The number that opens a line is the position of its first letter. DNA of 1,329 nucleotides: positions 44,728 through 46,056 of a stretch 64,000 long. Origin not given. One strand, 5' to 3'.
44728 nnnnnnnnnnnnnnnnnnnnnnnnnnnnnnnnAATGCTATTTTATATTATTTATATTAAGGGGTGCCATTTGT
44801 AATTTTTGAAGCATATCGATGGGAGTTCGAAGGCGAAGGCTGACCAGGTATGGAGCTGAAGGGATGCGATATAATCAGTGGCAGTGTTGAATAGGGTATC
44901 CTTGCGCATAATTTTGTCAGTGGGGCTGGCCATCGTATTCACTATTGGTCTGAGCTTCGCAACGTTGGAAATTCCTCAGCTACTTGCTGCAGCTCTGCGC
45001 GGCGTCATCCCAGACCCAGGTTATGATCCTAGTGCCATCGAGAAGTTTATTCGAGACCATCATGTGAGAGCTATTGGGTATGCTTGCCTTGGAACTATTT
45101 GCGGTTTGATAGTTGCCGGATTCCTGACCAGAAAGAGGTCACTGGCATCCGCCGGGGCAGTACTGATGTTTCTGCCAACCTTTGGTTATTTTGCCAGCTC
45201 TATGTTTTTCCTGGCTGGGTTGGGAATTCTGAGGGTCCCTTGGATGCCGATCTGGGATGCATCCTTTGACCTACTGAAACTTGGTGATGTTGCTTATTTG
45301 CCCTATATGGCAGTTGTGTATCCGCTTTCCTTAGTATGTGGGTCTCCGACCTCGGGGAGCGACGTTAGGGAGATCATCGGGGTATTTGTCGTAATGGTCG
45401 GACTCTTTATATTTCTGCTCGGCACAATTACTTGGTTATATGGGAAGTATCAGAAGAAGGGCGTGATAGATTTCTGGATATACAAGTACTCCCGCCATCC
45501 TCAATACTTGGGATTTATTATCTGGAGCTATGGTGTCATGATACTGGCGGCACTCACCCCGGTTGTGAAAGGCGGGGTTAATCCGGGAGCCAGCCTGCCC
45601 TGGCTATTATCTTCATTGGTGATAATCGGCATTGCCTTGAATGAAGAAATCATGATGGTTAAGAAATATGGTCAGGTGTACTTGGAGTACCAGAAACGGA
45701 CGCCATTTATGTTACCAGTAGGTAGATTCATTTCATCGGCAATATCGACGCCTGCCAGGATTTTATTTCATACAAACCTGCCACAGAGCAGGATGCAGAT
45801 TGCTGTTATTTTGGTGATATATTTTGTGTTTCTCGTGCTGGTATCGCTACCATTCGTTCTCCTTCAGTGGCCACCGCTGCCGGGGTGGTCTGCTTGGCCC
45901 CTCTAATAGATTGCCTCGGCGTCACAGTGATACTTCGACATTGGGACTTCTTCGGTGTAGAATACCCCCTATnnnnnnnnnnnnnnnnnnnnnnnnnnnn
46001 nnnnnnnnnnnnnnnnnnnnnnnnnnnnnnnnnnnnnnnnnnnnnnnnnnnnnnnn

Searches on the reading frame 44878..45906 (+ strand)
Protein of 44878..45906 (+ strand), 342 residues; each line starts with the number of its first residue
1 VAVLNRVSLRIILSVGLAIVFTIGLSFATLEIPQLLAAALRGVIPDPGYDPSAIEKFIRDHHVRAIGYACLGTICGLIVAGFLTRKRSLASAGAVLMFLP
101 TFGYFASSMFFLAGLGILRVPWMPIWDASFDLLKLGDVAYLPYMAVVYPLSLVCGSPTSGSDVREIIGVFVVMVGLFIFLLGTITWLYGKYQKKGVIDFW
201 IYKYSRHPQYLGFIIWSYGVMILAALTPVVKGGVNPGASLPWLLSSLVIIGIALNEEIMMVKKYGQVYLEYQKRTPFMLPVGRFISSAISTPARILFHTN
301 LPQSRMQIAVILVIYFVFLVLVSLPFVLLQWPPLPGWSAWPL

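Call 3: search_protein_families(library=pfam, proteins=[window:44878-45906:+], max_evalue=1)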
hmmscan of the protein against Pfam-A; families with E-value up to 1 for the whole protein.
window:44878-45906:+ (342 aa): 5 families
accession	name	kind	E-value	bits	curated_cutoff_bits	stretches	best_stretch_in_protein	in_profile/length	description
PF06966.17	DUF1295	-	6.7e-08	32.7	20.4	1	143-275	98-235/235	Protein of unknown function (DUF1295)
PF04140.19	ICMT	-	3e-05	24.8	24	1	196-224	35-63/95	Isoprenylcysteine carboxyl methyltransferase (ICMT) family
PF04191.18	PEMT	-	0.00025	21.9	25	1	176-266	19-104/105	Phospholipid methyltransferase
PF07298.16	NnrU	-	0.0069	16.5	24.7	1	173-218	71-113/188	NnrU protein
PF20130.4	DUF6520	-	0.25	12.2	25.4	1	9-30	4-24/83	Family of unknown function (DUF6520)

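Call 4: search_protein_families(library=ncbifam, proteins=[window:44878-45906:+], max_evalue=1)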
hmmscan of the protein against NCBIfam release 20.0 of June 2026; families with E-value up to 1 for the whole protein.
window:44878-45906:+ (342 aa): 4 families
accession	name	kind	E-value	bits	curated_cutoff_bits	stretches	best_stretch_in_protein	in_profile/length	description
NF045656.1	MeththiolMtaseMddA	equivalog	2.6e-05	23.6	270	1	186-280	155-238/238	methanethiol S-methyltransferase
NF040696.1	isopcys_mtase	equivalog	0.00034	20.5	160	1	195-280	111-188/190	protein-S-isoprenylcysteine O-methyltransferase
NF058603.1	SCO2097_fam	equivalog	0.028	14.8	110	0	58-100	34-78/129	SCO2097 family morphological protein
NF004983.0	PRK06366.1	equivalog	0.21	10.5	627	1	20-63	14-57/388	acetyl-CoA C-acetyltransferase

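Call 28: find_homologous_proteins(query=window:44878-45906:+)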
Query window:44878-45906:+ (342 aa): 1127 proteins with E <= 0.001 among 8000 candidates; the best 120 are listed.
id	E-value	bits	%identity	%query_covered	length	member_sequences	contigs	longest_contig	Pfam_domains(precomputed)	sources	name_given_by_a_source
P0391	2.8e-215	732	100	98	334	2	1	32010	PF06966.18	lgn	-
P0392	8.1e-192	655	87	100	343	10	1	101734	PF06966.18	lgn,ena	-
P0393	2.4e-190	650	84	100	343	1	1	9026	PF06966.18,PF04191.19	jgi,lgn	jgi:protein-S-isoprenylcysteine O-methyltransferase Ste14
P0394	6.3e-187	639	86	97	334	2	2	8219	PF04140.20,PF06966.18,PF04191.19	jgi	-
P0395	4.4e-186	636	86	96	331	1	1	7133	PF06966.18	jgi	jgi:protein-S-isoprenylcysteine O-methyltransferase Ste14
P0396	1.1e-178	612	81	100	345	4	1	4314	-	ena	-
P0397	3.0e-177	607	79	100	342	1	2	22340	PF06966.18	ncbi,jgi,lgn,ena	-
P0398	7.9e-169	580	75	99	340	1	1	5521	-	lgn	-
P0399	1.5e-168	579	75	100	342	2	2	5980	PF06966.18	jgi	jgi:protein-S-isoprenylcysteine O-methyltransferase Ste14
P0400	6.4e-165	567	76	97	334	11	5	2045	-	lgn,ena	-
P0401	4.4e-114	400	58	95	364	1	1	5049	-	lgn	-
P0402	1.5e-113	398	54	99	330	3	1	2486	-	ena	-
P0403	4.0e-111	390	54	99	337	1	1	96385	-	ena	-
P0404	3.1e-110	387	54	98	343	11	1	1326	-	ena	-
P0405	5.6e-110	386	53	99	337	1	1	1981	-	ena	-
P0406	5.9e-110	386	53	99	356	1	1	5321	PF04140.20,PF06966.18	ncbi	-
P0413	4.1e-108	380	56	95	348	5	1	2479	PF04140.20,PF06966.18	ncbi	-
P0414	4.2e-108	380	55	96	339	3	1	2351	PF04140.20,PF06966.18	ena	-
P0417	1.1e-107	379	56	95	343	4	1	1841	PF04140.20,PF06966.18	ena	-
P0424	1.8e-106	375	53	96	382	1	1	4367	PF04140.20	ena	-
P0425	1.9e-106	375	54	95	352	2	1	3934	PF04140.20,PF04191.19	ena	-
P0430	4.6e-106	373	53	95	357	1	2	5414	PF04140.20,PF06966.18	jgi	jgi:protein-S-isoprenylcysteine O-methyltransferase Ste14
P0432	5.5e-106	373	56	95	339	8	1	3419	PF04140.20,PF06966.18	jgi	-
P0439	3.8e-105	370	55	95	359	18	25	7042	PF04140.20,PF06966.18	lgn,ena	-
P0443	6.5e-105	369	54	95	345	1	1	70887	PF06966.18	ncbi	ncbi:MAG: DUF1295 domain-containing protein [Dehalococcoidia bacterium]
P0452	6.4e-104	366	51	99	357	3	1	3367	PF04140.20,PF06966.18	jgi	jgi:protein-S-isoprenylcysteine O-methyltransferase Ste14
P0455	8.8e-104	366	56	95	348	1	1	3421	PF04140.20,PF06966.18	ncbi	ncbi:methyltransferase family protein [Chloroflexota bacterium]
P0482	3.7e-102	360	54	95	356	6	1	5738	PF04140.20,PF06966.18,PF04191.19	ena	-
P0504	1.2e-101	359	51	95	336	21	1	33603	PF04140.20,PF04191.19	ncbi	-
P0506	1.3e-101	359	54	95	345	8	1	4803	PF04140.20,PF06966.18,PF04191.19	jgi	-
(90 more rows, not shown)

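Call 29: find_encoding_contigs(protein=P0392, flank=6000, max_places=2)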
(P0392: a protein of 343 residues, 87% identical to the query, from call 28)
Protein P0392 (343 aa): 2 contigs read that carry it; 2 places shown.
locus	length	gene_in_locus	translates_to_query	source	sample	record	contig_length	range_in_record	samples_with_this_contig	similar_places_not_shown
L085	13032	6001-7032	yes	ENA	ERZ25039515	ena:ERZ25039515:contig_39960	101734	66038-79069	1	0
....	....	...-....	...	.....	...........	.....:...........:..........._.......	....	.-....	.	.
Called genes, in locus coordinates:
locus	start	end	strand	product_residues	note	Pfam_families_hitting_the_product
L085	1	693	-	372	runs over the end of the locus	PF00266:Aminotran_5, PF00155:Aminotran_1_2 (weak)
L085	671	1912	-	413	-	PF00579:tRNA-synt_1b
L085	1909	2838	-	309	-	PF06574:FAD_syn, PF01467:CTP_transf_like (weak), PF01687:Flavokinase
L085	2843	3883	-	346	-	PF18152:DAHP_snth_FXD, PF00793:DAHP_synth_1, PF03102:NeuB (weak)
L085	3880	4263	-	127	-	PF07736:CM_1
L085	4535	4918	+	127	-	PF06262:Zincin_1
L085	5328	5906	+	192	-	-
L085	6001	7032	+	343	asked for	PF06966:DUF1295 (weak)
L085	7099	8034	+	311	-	PF06550:SPP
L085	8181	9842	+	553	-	PF08448:PAS_4, PF01590:GAF, PF13185:GAF_2, PF13492:GAF_3, PF07730:HisKA_3, PF02518:HATPase_c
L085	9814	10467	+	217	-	PF00072:Response_reg, PF00196:GerE, PF08281:Sigma70_r4_2 (weak)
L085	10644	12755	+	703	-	PF14691:Fer4_20, PF01262:AlaDh_PNT_C (faint), PF01266:DAO (weak), PF07992:Pyr_redox_2, PF13450:NAD_binding_8, PF13187:Fer4_9 (weak), PF13237:Fer4_10 (weak), PF02662:FlpD, +3 more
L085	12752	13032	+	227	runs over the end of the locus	PF12225:DUF5981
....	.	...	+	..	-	?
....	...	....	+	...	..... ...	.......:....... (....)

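Call 30: find_encoding_contigs(protein=P0397, flank=6000, max_places=2)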
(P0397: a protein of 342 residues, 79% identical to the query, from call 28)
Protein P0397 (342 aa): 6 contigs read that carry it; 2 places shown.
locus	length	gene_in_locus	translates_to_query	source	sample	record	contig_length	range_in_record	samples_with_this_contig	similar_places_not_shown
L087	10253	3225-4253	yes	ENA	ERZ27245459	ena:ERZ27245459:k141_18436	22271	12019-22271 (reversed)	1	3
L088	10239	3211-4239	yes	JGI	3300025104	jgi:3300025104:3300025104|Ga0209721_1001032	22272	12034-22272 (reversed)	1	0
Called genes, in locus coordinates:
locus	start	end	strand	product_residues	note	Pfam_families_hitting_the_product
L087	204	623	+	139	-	PF13453:Zn_ribbon_TFIIB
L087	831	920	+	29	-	-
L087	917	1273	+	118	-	-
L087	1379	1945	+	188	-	PF04011:LemA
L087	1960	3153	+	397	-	PF01435:Peptidase_M48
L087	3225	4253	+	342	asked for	PF06966:DUF1295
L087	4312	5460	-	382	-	PF13506:Glyco_transf_21, PF00535:Glycos_transf_2, PF10111:Glyco_tranf_2_2, PF13641:Glyco_tranf_2_3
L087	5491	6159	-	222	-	PF02660:G3P_acyltransf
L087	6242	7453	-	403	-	PF00438:S-AdoMet_synt_N, PF02772:S-AdoMet_synt_M, PF02773:S-AdoMet_synt_C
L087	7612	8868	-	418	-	PF05221:AdoHcyase, PF02826:2-Hacid_dh_C, PF00670:AdoHcyase_NAD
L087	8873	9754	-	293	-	PF02811:PHP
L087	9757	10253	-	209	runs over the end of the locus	PF06414:Zeta_toxin (weak), PF08433:KTI12, PF13671:AAA_33, PF13207:AAA_17 (weak), PF13238:AAA_18 (weak)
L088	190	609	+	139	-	PF13453:Zn_ribbon_TFIIB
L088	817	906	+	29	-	-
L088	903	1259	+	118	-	PF00339:Arrestin_N (weak)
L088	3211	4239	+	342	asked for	PF06966:DUF1295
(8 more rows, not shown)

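Call 31: find_encoding_contigs(protein=P0443, flank=5000, max_places=2)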
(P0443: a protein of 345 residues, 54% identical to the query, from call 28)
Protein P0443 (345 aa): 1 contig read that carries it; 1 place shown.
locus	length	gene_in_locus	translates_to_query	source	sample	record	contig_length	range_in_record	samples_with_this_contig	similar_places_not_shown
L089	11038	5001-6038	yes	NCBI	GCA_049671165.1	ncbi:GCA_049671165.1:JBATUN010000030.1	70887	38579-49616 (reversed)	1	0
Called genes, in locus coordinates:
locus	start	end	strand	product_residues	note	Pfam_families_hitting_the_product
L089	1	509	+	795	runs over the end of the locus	PF00488:MutS_V, PF20297:MSSS (weak), PF01713:Smr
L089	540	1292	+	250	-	PF18854:baeRF_family10, PF03464:eRF1_2 (weak), PF18859:acVLRF1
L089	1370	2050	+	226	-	PF01209:Ubie_methyltran, PF13489:Methyltransf_23, PF13679:Methyltransf_32 (weak), PF05175:MTS, PF13847:Methyltransf_31, PF08241:Methyltransf_11, PF08242:Methyltransf_12, PF13649:Methyltransf_25, +1 more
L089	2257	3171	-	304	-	PF13187:Fer4_9 (faint), PF12838:Fer4_7 (faint), PF00037:Fer4 (faint), PF13237:Fer4_10 (faint), PF13484:Fer4_16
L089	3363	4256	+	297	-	PF04015:DUF362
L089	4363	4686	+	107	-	-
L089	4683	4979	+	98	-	-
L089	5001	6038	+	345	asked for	PF06966:DUF1295 (weak)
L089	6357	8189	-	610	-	PF00009:GTP_EFTU, PF01926:MMR_HSR1 (faint), PF22042:EF-G_D2, PF03144:GTP_EFTU_D2, PF00679:EFG_C, PF21018:BipA_C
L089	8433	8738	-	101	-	PF13451:zf_Tbcl, PF23477:zf_Tbcl_2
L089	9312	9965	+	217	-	-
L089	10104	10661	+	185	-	PF07638:Sigma70_ECF (faint), PF04542:Sigma70_r2, PF08281:Sigma70_r4_2, PF04545:Sigma70_r4 (weak)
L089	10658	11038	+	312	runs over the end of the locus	PF13490:zf-HC2 (weak)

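Call 34: find_related_loci(query=A4, collection=metagenome_contigs, flank=6000)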
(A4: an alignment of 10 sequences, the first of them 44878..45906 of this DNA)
Query A4 (342 aa) in metagenome_contigs; peptide patterns used: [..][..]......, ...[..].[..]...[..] (x = any residue, [..] = any of these).
469 stretches matched a pattern; 290 encode a relative of the query (tblastn E <= 1e-3); the best 80 are kept; 80 distinct loci.
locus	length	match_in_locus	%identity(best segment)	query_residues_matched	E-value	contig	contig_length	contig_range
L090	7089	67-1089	85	1-341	0e+0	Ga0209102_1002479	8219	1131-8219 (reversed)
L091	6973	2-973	86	18-341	0e+0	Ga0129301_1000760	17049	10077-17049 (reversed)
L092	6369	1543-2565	81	1-341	0e+0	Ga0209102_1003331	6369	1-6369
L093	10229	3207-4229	79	1-341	0e+0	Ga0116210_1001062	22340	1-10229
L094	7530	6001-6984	55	6-341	6e-118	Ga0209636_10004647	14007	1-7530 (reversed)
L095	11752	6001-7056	53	17-341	2e-115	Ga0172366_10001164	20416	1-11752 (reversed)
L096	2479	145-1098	56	18-341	5e-120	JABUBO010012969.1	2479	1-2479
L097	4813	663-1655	53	4-341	7e-115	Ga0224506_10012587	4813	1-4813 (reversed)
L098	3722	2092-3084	53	4-341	2e-116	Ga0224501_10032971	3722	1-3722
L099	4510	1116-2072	57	17-341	2e-114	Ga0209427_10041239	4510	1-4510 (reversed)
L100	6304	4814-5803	55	5-341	1e-113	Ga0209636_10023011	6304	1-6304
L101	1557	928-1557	83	1-210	3e-122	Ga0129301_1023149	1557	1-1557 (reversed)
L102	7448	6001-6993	54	3-341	3e-113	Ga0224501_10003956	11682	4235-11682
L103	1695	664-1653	53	5-341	2e-120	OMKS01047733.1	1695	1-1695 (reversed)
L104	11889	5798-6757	53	17-342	5e-112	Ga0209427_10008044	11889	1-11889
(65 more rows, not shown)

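Call 37: search_solved_structures(query=A4, max_evalue=1, show_alignments=2)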
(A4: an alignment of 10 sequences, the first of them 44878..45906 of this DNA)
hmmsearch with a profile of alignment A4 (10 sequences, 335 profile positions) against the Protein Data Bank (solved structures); distinct sequences matched with E-value up to 1: 0.

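Call 71: predict_structure(alignment_id=A6)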
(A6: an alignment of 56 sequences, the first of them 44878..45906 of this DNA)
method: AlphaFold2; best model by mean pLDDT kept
length: 342 residues; sequences in the alignment: 56
mean_pLDDT: 75.0   pTM: 0.71
mean pLDDT of the five models: 75.0, 71.1, 69.2, 69.1, 67.4
residues with pLDDT >= 90: 59; 70-90: 168; 50-70: 89; < 50: 26
segments of 3 or more residues with pLDDT < 50: 1-4, 86-102, 231-233
pLDDT, mean of each block of 10 residues (from residue 1): 55 72 70 66 57 68 79 75 52 41 52 52 54 83 90 71 85 89 82 74 86 89 75 60 87 89 90 84 78 88 91 93 90 80 79
secondary structure, 60 per line:
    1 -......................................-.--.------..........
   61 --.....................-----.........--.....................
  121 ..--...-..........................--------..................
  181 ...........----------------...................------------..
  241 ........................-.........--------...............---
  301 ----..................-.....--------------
elements in order: H2-39 H51-60 H63-83 H89-97 H100-122 H129-154 H163-191 H208-226 H239-264 H266-274 H283-297 H305-322 H324-328

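Call 73: fold_search(model_id=the predicted structure, library=pdb)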
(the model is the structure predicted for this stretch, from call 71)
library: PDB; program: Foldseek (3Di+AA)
matches with E <= 10: 59; with E <= 0.001: 0
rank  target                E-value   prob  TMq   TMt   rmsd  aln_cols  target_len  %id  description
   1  4quv_B                1.8e-01  0.99  0.29  0.26  11.1       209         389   18  Structure of an integral membrane delta(14)-sterol reductase (released 2014-10-08)
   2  7bw1                  1.2e+00  0.44  0.27  0.36  17.7       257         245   18  Crystal structure of Steroid 5-alpha-reductase 2 in complex with Finasteride (released 2020-08-05)
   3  2rai_A                1.9e+00  0.10  0.14  0.13  29.8       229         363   13  The PX-BAR membrane remodeling unit of Sorting Nexin 9 (released 2007-12-11)
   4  7sk6_A                2.8e+00  0.10  0.17  0.18   9.9       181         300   15  Cryo-EM structure of human ACKR3 in complex with chemokine N-terminal mutant CXCL12_LRHQ and an intracellular Fab (released 2022-07-27)
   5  5a63_C                2.8e+00  0.08  0.15  0.19  20.0       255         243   16  Cryo-EM structure of the human gamma-secretase complex at 3.4 angstrom resolution. (released 2015-08-05)
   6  6w6l_4                2.9e+00  0.06  0.15  0.19  19.9       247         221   14  Cryo-EM structure of the human ribosome-TMCO1 translocon (released 2020-09-02)
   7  9kux_R                3.0e+00  0.09  0.14  0.15  10.6       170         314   16  Cryo-EM structure of dimeric APJR and one Beta-arrestin complex with small molecules (released 2025-09-17)
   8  2rai_B                3.4e+00  0.06  0.14  0.13  31.3       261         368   10  The PX-BAR membrane remodeling unit of Sorting Nexin 9 (released 2007-12-11)
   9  2raj                  3.4e+00  0.05  0.13  0.12  30.4       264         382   11  SO4 bound PX-BAR membrane remodeling unit of Sorting Nexin 9 (released 2007-12-11)
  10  9p88_R                3.7e+00  0.08  0.15  0.16  10.3       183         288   14  NTSR1-G11-NTS(8-13) Complex in the Non-Canonical, AHD Open State (NC-Open-Apo) (released 2026-03-25)
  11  7sk4_A                3.9e+00  0.08  0.17  0.18   9.9       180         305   14  Cryo-EM structure of ACKR3 in complex with chemokine N-terminal mutant CXCL12_LRHQ, an intracellular Fab, and an extra (released 2022-07-27)
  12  7c83                  4.3e+00  0.66  0.25  0.33   4.9       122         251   15  Crystal structure of an integral membrane steroid 5-alpha-reductase PbSRD5A (released 2021-01-27)
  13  7sk9_A                4.3e+00  0.16  0.20  0.23   8.7       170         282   15  Cryo-EM structure of human ACKR3 in complex with a small molecule partial agonist CCX662, and an intracellular Fab (released 2022-07-27)
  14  3vv9_A                4.3e+00  0.07  0.16  0.19  20.7       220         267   14  Crystal structure of cyanide-insensitive alternative oxidase from Trypanosoma brucei (released 2013-03-13)
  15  6c6l_C                4.3e+00  0.05  0.15  0.20  16.0       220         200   13  Yeast Vacuolar ATPase Vo in lipid nanodisc (released 2018-03-21)
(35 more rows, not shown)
